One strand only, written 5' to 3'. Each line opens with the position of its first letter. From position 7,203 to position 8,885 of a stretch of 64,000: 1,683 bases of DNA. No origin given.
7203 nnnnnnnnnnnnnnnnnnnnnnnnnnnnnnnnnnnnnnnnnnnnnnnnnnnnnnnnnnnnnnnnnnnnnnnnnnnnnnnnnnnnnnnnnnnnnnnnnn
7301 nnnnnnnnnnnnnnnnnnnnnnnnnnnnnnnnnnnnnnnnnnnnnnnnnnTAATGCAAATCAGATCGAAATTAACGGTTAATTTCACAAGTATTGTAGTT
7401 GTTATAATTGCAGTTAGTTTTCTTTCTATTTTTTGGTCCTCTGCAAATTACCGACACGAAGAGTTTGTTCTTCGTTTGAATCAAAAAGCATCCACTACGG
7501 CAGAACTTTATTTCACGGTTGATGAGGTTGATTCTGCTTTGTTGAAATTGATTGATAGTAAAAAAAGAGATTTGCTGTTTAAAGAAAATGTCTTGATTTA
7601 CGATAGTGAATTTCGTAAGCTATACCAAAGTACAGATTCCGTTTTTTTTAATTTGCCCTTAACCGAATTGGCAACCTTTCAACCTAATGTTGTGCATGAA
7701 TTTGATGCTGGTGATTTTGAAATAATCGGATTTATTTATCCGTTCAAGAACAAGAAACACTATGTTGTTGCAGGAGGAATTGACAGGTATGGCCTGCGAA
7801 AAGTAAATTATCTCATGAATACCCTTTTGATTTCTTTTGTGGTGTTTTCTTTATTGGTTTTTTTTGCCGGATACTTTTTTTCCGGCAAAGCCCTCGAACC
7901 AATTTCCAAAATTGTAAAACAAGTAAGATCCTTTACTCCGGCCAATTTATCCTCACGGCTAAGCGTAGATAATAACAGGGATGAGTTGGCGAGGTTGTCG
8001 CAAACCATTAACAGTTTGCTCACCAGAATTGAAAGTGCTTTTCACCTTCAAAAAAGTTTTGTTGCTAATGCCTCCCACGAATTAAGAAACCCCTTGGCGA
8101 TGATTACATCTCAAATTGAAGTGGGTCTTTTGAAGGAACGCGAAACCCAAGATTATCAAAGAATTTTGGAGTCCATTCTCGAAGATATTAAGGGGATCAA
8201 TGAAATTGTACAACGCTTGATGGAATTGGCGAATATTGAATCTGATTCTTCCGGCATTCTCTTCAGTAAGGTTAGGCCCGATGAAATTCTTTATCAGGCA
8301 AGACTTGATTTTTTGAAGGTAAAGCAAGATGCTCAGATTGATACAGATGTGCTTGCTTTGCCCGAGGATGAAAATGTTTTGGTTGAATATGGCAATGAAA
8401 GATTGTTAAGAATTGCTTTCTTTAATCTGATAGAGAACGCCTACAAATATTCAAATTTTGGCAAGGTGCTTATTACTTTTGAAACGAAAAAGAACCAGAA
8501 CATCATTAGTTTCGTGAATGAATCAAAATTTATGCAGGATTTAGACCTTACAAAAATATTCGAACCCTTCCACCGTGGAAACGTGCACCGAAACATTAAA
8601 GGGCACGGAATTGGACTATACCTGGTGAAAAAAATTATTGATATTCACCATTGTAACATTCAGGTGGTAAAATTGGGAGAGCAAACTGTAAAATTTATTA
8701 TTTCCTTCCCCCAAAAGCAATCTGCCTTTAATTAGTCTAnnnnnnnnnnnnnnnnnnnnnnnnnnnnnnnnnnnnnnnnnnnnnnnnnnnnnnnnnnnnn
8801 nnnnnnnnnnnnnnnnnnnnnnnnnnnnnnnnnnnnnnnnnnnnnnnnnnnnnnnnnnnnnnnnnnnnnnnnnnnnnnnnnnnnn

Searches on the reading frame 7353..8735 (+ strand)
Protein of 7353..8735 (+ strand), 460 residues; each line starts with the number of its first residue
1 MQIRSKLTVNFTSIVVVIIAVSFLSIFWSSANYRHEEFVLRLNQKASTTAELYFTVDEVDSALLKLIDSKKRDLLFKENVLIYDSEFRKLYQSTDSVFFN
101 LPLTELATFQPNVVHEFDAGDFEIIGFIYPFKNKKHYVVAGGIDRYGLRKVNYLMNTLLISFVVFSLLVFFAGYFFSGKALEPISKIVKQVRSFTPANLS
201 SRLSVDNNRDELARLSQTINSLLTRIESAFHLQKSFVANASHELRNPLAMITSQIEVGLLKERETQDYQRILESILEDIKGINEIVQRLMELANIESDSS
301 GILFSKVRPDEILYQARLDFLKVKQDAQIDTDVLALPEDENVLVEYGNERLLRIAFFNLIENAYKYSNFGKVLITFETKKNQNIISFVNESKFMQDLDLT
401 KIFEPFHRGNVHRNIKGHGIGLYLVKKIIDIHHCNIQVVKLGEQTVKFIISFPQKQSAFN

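Call 12: search_protein_families(library=pfam, proteins=[window:7353-8735:+], max_evalue=0.001)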
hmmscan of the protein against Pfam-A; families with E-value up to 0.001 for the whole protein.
window:7353-8735:+ (460 aa): 4 families
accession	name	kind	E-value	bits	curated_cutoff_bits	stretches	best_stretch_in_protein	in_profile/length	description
PF02518.31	HATPase_c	-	2.5e-14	54.1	26.4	1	347-455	1-110/111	Histidine kinase-, DNA gyrase B-, and HSP90-like ATPase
PF00512.31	HisKA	-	7.6e-14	51.9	26.9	1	233-297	2-65/66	His Kinase A (phospho-acceptor) domain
PF00672.30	HAMP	-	2.5e-07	31.3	25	1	176-227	2-52/53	HAMP domain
PF14501.12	HATPase_c_5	-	0.00013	22.3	22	1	353-452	11-101/102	GHKL domain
